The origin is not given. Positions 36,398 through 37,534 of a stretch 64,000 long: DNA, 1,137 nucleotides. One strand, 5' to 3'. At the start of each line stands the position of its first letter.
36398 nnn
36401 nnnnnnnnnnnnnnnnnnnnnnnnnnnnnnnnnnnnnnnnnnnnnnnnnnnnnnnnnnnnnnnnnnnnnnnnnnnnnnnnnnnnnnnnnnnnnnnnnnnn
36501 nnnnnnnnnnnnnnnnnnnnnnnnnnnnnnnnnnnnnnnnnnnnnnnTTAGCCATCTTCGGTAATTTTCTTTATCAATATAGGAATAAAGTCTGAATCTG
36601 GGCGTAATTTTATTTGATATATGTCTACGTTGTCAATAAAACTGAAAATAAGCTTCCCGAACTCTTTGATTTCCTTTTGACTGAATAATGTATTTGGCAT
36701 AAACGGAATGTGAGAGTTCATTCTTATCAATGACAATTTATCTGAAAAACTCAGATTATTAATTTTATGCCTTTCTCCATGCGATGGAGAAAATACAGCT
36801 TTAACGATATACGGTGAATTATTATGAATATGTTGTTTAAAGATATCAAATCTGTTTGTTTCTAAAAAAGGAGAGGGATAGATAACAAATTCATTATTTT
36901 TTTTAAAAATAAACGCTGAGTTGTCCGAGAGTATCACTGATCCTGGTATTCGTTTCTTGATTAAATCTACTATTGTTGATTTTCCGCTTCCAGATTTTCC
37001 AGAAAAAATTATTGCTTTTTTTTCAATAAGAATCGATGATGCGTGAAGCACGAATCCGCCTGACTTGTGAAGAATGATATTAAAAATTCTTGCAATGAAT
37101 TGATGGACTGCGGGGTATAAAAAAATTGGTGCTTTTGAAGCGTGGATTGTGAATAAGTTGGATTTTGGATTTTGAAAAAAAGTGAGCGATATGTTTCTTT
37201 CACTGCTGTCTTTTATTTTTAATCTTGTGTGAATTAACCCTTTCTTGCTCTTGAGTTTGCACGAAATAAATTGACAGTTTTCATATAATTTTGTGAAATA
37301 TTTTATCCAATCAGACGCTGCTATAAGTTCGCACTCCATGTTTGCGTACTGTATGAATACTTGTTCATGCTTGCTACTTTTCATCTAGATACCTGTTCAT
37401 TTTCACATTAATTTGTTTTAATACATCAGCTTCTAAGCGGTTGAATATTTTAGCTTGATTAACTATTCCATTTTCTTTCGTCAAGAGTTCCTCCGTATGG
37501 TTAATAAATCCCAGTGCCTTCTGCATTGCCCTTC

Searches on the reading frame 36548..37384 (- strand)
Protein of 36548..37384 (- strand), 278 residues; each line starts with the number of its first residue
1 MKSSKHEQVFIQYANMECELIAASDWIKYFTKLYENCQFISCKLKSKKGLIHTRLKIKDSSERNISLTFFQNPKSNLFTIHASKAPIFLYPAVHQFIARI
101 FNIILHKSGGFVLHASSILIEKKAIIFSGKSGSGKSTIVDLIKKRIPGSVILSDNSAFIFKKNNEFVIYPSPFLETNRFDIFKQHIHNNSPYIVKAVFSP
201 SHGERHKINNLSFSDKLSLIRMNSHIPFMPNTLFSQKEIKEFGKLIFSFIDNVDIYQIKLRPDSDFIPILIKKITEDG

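Call 3: search_protein_families(library=pfam, proteins=[window:36548-37384:-], max_evalue=0.01)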
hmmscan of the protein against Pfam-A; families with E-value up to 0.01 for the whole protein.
window:36548-37384:- (278 aa): 4 families
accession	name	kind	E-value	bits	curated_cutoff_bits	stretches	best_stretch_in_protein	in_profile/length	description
PF13555.12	AAA_29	-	0.00015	21.9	27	1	116-141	15-41/61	P-loop containing region of AAA domain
PF13191.12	AAA_16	-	0.0059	17.6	32.6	1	126-186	28-83/167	AAA ATPase domain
PF20720.3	nSTAND3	-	0.0082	16.3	27.2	0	115-142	10-37/155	Novel STAND NTPase 3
PF03193.22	RsgA_GTPase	-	0.0094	16.2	30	0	119-144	103-128/174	RsgA GTPase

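Call 5: search_protein_families(library=ncbifam, proteins=[window:36548-37384:-], max_evalue=0.01)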
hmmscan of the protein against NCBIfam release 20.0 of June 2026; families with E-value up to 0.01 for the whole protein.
window:36548-37384:- (278 aa): 8 families
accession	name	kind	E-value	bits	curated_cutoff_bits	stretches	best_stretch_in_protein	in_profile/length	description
TIGR04352.1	HprK_rel_A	equivalog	0.00017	20.8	200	1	106-163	92-147/280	HprK-related kinase A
TIGR04249.1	SCM_chp_ScmC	equivalog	0.0011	18.4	125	1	107-211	122-224/292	SynChlorMet cassette protein ScmC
NF041574.1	antitoxPezT_Strep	equivalog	0.0023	17.2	470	1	121-166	31-76/251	type II toxin-antitoxin system toxin PezT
NF000169.2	ABCF_Sal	exception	0.0025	16.6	725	1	101-146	319-365/542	Sal family ABC-F type ribosomal protection protein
TIGR04355.1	HprK_rel_B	hypoth_equivalog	0.0036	16.5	200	1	95-139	129-173/351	HprK-related kinase B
TIGR02788.1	VirB11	equivalog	0.006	15.7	249.95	1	119-148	141-170/308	P-type DNA transfer ATPase VirB11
TIGR03608.1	L_ocin_972_ABC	subfamily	0.0064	16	254.85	1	111-162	12-67/206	putative bacteriocin export ABC transporter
NF006821.0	PRK09344.1-3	subfamily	0.0094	14.6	369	0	97-164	188-266/525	phosphoenolpyruvate carboxykinase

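Call 8: find_homologous_proteins(query=window:36548-37384:-)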
Query window:36548-37384:- (278 aa): 11 proteins with E <= 0.001 among 836 candidates.
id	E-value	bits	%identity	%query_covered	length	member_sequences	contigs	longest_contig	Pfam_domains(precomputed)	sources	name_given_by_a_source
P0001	5.3e-178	608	100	100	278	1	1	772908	PF27840.1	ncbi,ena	-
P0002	6.9e-71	257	47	94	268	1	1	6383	PF27840.1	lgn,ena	-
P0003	1.2e-63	234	43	96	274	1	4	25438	PF27840.1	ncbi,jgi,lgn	jgi:hypothetical protein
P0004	2.3e-61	226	44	95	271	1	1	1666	PF27840.1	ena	-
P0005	1.2e-59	221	42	88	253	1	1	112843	PF27840.1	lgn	-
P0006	1.2e-59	220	39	96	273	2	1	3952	PF27840.1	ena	-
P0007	5.1e-58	215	40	96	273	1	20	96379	PF27840.1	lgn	-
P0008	2.8e-57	213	42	95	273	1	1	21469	PF27840.1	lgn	-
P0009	8.8e-37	146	45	57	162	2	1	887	-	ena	-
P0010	1.0e-28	119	33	90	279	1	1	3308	PF27840.1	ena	-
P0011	2.5e-22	98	37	62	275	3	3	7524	PF27840.1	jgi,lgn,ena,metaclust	metaclust:\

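Call 9: find_encoding_contigs(protein=P0003, flank=8000, max_places=3)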
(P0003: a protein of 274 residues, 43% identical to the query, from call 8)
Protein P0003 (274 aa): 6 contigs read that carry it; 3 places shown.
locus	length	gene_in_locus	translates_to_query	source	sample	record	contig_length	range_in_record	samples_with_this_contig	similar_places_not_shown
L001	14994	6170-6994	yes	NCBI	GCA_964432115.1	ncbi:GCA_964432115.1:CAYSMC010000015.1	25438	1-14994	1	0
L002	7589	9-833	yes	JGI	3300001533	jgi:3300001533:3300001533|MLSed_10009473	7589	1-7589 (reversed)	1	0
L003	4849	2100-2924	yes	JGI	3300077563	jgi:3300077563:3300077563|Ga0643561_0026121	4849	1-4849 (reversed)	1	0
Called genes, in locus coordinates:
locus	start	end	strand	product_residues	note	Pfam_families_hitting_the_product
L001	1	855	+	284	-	?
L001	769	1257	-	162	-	-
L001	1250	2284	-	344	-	PF00535:Glycos_transf_2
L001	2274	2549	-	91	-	PF05402:PqqD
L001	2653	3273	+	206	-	PF01596:Methyltransf_3, PF01135:PCMT (weak), PF01564:Spermine_synth (weak), PF00398:RrnaAD (faint), PF13847:Methyltransf_31 (weak), PF13578:Methyltransf_24, PF13649:Methyltransf_25 (weak)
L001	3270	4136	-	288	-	-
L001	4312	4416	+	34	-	-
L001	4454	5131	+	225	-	PF04794:YdjC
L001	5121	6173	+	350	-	PF00535:Glycos_transf_2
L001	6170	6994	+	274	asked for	PF27840:ScmC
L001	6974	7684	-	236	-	PF00005:ABC_tran, PF00004:AAA (faint), PF13304:AAA_21 (faint)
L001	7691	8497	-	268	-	PF01061:ABC2_membrane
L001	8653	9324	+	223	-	PF02397:Bac_transf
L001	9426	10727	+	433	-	-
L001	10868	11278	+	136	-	-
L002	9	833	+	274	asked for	PF27840:ScmC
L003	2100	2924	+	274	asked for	PF27840:ScmC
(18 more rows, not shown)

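Call 10: find_encoding_contigs(protein=P0005, flank=8000, max_places=2)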
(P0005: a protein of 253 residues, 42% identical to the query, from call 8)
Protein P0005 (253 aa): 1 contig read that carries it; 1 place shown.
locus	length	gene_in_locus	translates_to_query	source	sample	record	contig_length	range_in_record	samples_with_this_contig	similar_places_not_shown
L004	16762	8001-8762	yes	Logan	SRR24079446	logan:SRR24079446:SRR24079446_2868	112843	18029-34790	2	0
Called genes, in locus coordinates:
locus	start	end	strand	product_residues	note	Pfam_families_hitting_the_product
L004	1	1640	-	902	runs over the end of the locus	-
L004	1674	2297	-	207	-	PF02397:Bac_transf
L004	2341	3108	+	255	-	PF01061:ABC2_membrane, PF12698:ABC2_membrane_3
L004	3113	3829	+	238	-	PF00005:ABC_tran, PF13304:AAA_21 (weak)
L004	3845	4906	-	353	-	PF01564:Spermine_synth (weak)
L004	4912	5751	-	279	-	PF03721:UDPG_MGDP_dh_N, PF00984:UDPG_MGDP_dh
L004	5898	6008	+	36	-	-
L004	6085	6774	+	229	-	PF04794:YdjC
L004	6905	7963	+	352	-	PF00535:Glycos_transf_2, PF13641:Glyco_tranf_2_3 (weak)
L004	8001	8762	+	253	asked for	PF27840:ScmC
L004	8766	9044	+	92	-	PF05402:PqqD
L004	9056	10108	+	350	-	PF00535:Glycos_transf_2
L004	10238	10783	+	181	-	PF00717:Peptidase_S24 (weak), PF10502:Peptidase_S26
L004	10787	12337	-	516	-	PF13231:PMT_2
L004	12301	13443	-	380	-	PF14907:NTP_transf_5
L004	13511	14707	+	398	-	PF13692:Glyco_trans_1_4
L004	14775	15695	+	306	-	PF04055:Radical_SAM, PF13186:SPASM (weak)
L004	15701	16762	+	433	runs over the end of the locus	PF01943:Polysacc_synt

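Call 11: find_encoding_contigs(protein=P0007, flank=8000, max_places=3)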
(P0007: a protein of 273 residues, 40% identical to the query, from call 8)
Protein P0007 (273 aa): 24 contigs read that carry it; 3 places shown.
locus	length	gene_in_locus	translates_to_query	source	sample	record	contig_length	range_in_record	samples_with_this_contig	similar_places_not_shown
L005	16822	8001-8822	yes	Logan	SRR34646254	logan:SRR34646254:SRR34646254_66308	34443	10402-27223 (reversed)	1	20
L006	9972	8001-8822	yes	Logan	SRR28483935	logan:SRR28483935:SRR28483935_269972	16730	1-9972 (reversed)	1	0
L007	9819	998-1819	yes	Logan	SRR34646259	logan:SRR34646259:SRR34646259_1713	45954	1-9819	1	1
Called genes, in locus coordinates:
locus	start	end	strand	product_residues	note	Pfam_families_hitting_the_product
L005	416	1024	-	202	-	PF02397:Bac_transf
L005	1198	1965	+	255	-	PF01061:ABC2_membrane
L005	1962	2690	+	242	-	PF00005:ABC_tran, PF13304:AAA_21 (faint)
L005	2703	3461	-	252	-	PF01564:Spermine_synth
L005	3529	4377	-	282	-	PF03721:UDPG_MGDP_dh_N, PF00984:UDPG_MGDP_dh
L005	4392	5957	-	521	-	PF13231:PMT_2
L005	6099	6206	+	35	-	-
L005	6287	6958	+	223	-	PF04794:YdjC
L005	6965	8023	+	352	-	PF00535:Glycos_transf_2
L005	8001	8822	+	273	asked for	PF27840:ScmC (weak)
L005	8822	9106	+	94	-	PF05402:PqqD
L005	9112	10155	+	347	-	PF00535:Glycos_transf_2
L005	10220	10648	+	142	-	-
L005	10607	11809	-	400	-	PF14907:NTP_transf_5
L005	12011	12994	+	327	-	PF00535:Glycos_transf_2, PF10111:Glyco_tranf_2_2, PF13641:Glyco_tranf_2_3, PF13632:Glyco_trans_2_3 (weak)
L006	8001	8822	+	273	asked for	PF27840:ScmC (weak)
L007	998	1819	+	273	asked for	PF27840:ScmC (weak)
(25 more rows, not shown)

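Call 19: find_encoding_contigs(protein=P0001, flank=10000, max_places=2)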
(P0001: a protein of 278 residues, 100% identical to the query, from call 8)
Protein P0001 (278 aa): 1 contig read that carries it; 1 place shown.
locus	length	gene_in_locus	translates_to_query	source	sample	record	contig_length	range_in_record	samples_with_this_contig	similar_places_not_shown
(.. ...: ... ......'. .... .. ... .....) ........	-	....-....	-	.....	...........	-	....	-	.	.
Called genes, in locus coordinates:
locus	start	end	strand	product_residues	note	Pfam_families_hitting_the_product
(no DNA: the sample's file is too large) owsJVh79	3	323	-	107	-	?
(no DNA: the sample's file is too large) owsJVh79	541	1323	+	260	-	PF01061:ABC2_membrane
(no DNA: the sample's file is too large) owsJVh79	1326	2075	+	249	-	PF00005:ABC_tran, PF13304:AAA_21 (faint)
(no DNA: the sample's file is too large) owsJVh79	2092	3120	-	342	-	PF01564:Spermine_synth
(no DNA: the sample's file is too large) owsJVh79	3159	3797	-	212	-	PF01596:Methyltransf_3, PF01135:PCMT, PF03602:Cons_hypoth95 (weak), PF13578:Methyltransf_24, PF13649:Methyltransf_25 (faint)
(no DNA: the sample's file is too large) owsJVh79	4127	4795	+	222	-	PF04794:YdjC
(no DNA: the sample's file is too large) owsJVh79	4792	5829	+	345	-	PF00535:Glycos_transf_2, PF13641:Glyco_tranf_2_3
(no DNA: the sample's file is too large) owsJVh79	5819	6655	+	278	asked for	PF27840:ScmC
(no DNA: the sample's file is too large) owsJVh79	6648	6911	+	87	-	PF05402:PqqD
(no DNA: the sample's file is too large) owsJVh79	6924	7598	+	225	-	?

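Call 20: find_encoding_contigs(protein=P0008, flank=8000, max_places=2)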
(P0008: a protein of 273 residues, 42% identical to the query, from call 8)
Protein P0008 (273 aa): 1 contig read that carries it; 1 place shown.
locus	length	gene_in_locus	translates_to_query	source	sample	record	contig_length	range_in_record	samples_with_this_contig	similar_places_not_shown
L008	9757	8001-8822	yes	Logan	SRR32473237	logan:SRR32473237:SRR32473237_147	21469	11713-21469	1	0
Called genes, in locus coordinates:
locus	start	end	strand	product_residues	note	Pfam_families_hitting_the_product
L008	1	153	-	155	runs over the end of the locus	PF00717:Peptidase_S24 (weak)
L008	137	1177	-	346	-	PF00535:Glycos_transf_2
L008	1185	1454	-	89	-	PF05402:PqqD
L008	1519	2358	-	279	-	-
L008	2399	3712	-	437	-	PF03721:UDPG_MGDP_dh_N, PF03807:F420_oxidored (faint), PF00984:UDPG_MGDP_dh, PF03720:UDPG_MGDP_dh_C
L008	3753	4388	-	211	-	-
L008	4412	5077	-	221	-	-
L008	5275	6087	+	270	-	PF13186:SPASM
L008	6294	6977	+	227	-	PF04794:YdjC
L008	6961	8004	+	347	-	PF00535:Glycos_transf_2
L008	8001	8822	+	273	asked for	PF27840:ScmC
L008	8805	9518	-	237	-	PF00005:ABC_tran, PF00004:AAA (faint), PF13304:AAA_21 (faint)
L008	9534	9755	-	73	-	?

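Call 21: find_encoding_contigs(protein=P0002, flank=8000, max_places=2)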
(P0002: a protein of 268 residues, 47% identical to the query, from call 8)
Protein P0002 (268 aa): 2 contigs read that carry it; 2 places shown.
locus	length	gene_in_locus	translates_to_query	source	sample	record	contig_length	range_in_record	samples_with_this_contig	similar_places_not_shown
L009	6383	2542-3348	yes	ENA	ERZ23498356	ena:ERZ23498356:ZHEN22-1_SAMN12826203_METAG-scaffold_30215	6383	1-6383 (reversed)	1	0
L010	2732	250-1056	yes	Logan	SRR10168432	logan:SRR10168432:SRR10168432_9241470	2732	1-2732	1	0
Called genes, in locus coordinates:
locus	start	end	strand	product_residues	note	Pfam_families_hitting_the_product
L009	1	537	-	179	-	?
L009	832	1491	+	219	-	PF04794:YdjC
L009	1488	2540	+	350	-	PF00535:Glycos_transf_2, PF13641:Glyco_tranf_2_3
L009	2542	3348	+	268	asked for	PF27840:ScmC (weak)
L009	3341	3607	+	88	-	PF05402:PqqD, PF16007:DUF4777 (weak)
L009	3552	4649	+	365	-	PF00535:Glycos_transf_2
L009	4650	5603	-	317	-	PF21360:PylC-like_N, PF02655:ATP-grasp_3, PF02786:CPSase_L_D2 (weak), PF13535:ATP-grasp_4 (weak), PF15632:ATPgrasp_Ter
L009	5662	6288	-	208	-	PF02585:PIG-L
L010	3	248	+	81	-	?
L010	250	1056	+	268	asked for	PF27840:ScmC (weak)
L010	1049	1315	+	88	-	PF05402:PqqD, PF16007:DUF4777 (weak)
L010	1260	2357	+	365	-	PF00535:Glycos_transf_2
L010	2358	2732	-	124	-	?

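Call 28: find_encoding_contigs(protein=P0011, flank=8000, max_places=3)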
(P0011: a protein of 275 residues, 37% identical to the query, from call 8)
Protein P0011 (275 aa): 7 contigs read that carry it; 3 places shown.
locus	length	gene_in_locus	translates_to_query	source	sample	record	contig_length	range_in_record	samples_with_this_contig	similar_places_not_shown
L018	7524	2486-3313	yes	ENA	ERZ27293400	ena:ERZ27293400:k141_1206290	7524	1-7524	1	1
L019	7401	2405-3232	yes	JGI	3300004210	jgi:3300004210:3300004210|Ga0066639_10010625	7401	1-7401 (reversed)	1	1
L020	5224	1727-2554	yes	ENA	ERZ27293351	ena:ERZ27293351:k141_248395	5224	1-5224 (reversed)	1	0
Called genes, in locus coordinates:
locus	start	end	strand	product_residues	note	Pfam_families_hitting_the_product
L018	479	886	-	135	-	-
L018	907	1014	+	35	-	-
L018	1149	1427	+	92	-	PF05402:PqqD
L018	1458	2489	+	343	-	PF00535:Glycos_transf_2, PF13641:Glyco_tranf_2_3 (faint)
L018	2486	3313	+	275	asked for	PF27840:ScmC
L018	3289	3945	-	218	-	PF04794:YdjC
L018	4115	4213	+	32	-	-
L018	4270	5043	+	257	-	PF01061:ABC2_membrane, PF12698:ABC2_membrane_3 (weak)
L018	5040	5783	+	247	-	PF00005:ABC_tran, PF13304:AAA_21 (faint)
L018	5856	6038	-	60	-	PF04794:YdjC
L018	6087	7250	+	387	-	PF14907:NTP_transf_5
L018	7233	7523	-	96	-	?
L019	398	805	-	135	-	-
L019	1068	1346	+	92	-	PF05402:PqqD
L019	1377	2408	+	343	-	PF00535:Glycos_transf_2, PF13641:Glyco_tranf_2_3 (faint)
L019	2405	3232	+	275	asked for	PF27840:ScmC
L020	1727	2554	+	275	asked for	PF27840:ScmC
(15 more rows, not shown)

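Call 29: find_encoding_contigs(protein=P0010, flank=8000, max_places=2)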
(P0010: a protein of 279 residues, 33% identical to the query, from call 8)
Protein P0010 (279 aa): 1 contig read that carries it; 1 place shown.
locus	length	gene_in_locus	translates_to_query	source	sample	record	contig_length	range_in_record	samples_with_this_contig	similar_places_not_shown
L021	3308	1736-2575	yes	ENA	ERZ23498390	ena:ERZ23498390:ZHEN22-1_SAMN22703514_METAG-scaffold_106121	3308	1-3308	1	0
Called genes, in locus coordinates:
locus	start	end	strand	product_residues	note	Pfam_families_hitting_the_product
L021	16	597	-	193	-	PF14907:NTP_transf_5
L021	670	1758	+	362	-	PF00535:Glycos_transf_2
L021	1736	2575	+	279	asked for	PF27840:ScmC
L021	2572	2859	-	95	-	PF05402:PqqD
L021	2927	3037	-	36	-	-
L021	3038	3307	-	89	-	?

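Call 30: find_encoding_contigs(protein=P0006, flank=8000, max_places=2)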
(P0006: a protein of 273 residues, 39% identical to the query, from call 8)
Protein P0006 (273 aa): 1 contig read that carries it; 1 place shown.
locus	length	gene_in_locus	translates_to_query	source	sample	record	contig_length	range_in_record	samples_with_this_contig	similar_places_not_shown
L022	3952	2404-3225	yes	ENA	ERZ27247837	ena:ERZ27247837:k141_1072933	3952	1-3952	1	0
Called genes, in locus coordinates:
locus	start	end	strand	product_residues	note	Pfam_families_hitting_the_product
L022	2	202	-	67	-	?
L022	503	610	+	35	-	-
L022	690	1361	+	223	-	PF04794:YdjC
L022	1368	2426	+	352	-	PF00535:Glycos_transf_2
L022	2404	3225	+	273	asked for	PF27840:ScmC (weak)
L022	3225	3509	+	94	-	PF05402:PqqD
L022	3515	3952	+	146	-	?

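Call 50: find_related_loci(query=A2, collection=metagenome_contigs, flank=6000)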
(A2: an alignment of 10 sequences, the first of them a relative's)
Query A2 (278 aa) in metagenome_contigs; peptide patterns used: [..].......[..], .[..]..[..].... (x = any residue, [..] = any of these).
600 stretches matched a pattern (row limit reached: there are more); 5 encode a relative of the query (tblastn E <= 1e-3); 5 distinct loci.
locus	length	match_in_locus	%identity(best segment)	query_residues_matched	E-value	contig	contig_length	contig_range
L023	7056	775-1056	31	104-205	4e-12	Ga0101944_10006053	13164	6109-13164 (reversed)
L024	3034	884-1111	33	94-171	9e-11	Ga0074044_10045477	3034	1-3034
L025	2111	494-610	46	111-149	5e-7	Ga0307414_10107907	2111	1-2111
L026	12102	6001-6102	44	111-144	3e-6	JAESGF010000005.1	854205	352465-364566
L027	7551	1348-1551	34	81-147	8e-6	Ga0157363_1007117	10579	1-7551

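Call 66: predict_structure(alignment_id=A2)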
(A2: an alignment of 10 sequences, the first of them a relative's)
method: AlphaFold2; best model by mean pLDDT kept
length: 278 residues; sequences in the alignment: 10
mean_pLDDT: 88.3   pTM: 0.85
mean pLDDT of the five models: 88.3, 86.8, 86.7, 86.6, 85.7
residues with pLDDT >= 90: 170; 70-90: 90; 50-70: 15; < 50: 3
segments of 3 or more residues with pLDDT < 50: none
pLDDT, mean of each block of 10 residues (from residue 1): 77 94 93 88 93 92 84 84 83 91 91 94 93 91 91 93 93 75 68 95 92 95 82 86 94 95 85 77
secondary structure, 60 per line:
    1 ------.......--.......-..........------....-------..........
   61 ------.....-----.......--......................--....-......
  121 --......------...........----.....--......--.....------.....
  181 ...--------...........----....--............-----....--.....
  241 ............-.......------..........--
elements in order: E7-13 E16-22 H24-33 E40-43 E51-60 E67-71 E77-83 H86-107 E110-113 E115-120 E123-128 H135-145 E150-154 E157-162 E165-169 H176-183 E192-202 E207-210 H213-223 H230-233 H236-252 E254-260 H267-276

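Call 70: fold_search(model_id=the predicted structure, library=pdb)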
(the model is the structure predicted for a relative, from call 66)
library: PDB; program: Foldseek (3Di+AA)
matches with E <= 10: 425; with E <= 0.001: 126
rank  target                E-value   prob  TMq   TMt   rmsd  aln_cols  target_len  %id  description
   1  1oen                  2.3e-09  1.00  0.56  0.33   7.6       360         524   10  PHOSPHOENOLPYRUVATE CARBOXYKINASE (released 1996-11-08)
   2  1yvy_A                3.4e-09  1.00  0.58  0.35   7.3       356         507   12  Crystal structure of Anaerobiospirillum succiniciproducens phosphoenolpyruvate carboxykinase (released 2005-07-26)
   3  6asn                  6.5e-09  1.00  0.54  0.32   9.3       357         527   11  E. coli phosphoenolpyruvate carboxykinase K212I F216V mutant bound to methanesulfonate (released 2018-08-29)
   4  1yvy_B                7.4e-09  1.00  0.55  0.34   8.9       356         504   12  Crystal structure of Anaerobiospirillum succiniciproducens phosphoenolpyruvate carboxykinase (released 2005-07-26)
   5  2pc9_D                1.1e-08  1.00  0.50  0.30   8.1       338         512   12  Crystal Structure Of ATP-Dependent Phosphoenolpyruvate Carboxykinase From Thermus thermophilus HB8 (released 2007-10-02)
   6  9a4u_A                1.1e-08  1.00  0.49  0.29   9.9       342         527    9  Integrative model of PCKA-QOX2 by crosslinking MS and deep learning (released 2024-09-18)
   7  1xkv_B                1.4e-08  1.00  0.56  0.34   8.0       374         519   11  Crystal Structure Of ATP-Dependent Phosphoenolpyruvate Carboxykinase From Thermus thermophilus HB8 (released 2005-10-11)
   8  2pc9_C                1.4e-08  1.00  0.55  0.33   8.0       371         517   10  Crystal Structure Of ATP-Dependent Phosphoenolpyruvate Carboxykinase From Thermus thermophilus HB8 (released 2007-10-02)
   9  1j3b_B                1.6e-08  1.00  0.53  0.32   7.8       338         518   11  Crystal structure of ATP-dependent phosphoenolpyruvate carboxykinase from Thermus thermophilus HB8 (released 2003-02-11)
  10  6at4_B                1.9e-08  1.00  0.53  0.32   7.6       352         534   10  E. coli phosphoenolpyruvate carboxykinase bound to thiosulfate (released 2018-08-29)
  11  2pc9_B                2.0e-08  1.00  0.55  0.34   7.7       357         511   11  Crystal Structure Of ATP-Dependent Phosphoenolpyruvate Carboxykinase From Thermus thermophilus HB8 (released 2007-10-02)
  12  6com                  2.9e-08  1.00  0.53  0.32   7.6       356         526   11  2.3A crystal structure of E. coli phosphoenolpyruvate carboxykinase mutant Asp269Asn (released 2018-04-04)
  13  2pc9_A                3.2e-08  1.00  0.57  0.35   7.4       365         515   11  Crystal Structure Of ATP-Dependent Phosphoenolpyruvate Carboxykinase From Thermus thermophilus HB8 (released 2007-10-02)
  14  6crt                  3.2e-08  1.00  0.49  0.30  10.0       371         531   10  Arg65Gln Mutagenic E.coli PCK (released 2018-04-04)
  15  1ayl                  3.4e-08  1.00  0.53  0.32   8.2       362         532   11  PHOSPHOENOLPYRUVATE CARBOXYKINASE (released 1997-01-11)
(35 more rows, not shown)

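Call 76: search_protein_representatives(alignment_id=A2)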
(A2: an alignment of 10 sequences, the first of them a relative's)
Query: 10 sequences, 272 profile positions. Proteins with E-value up to 0.001 (for the whole library): 6973; up to 1e-10: 923; up to 1e-30: 28. The best 150 are listed.
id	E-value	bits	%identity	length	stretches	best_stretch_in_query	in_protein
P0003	1.9e-116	404.7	-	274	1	1-270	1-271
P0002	6.0e-114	396.5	-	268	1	6-270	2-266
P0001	3.2e-112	390.9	-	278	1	2-271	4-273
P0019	8.7e-103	359.9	-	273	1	2-270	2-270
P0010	1.8e-92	326.1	-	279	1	2-271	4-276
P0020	6.0e-75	268.6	-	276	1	3-270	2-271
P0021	8.7e-72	258.3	-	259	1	39-269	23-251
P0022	8.7e-68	245.1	-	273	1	4-269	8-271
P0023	7.7e-65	235.5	-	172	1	102-270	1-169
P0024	2.1e-64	234.1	-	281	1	2-263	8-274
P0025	3.1e-63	230.2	-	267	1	5-258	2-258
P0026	5.3e-63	229.5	-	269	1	5-251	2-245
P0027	1.3e-58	215.1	-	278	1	4-250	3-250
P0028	2.1e-57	211.1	-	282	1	6-254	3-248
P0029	4.3e-55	203.5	-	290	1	4-262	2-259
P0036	2.7e-40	155.0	-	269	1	2-269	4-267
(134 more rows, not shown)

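Call 77: find_encoding_contigs(protein=P0020, flank=6000, max_places=2)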
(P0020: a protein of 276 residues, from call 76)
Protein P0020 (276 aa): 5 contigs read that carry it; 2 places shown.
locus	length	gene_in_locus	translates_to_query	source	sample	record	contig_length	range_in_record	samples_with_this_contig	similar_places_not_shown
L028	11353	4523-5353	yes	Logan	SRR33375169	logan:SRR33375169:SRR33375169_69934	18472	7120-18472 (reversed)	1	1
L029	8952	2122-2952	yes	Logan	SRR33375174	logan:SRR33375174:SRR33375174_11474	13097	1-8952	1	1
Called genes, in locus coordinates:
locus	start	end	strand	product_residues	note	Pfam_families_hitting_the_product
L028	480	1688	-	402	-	PF01564:Spermine_synth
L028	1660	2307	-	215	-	PF01596:Methyltransf_3, PF01135:PCMT, PF01564:Spermine_synth, PF13578:Methyltransf_24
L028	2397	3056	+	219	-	PF04794:YdjC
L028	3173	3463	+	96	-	PF05402:PqqD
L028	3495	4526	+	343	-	PF00535:Glycos_transf_2, PF13641:Glyco_tranf_2_3 (weak)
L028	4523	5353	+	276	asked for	PF27840:ScmC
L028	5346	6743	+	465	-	PF07995:GSDH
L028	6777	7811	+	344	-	PF14907:NTP_transf_5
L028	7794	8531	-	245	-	PF00005:ABC_tran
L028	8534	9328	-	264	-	PF01061:ABC2_membrane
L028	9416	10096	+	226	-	PF00702:Hydrolase, PF13419:HAD_2, PF13242:Hydrolase_like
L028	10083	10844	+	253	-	-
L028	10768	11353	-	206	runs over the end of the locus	PF00303:Thymidylat_synt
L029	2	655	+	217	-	?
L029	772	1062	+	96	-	PF05402:PqqD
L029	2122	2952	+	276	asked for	PF27840:ScmC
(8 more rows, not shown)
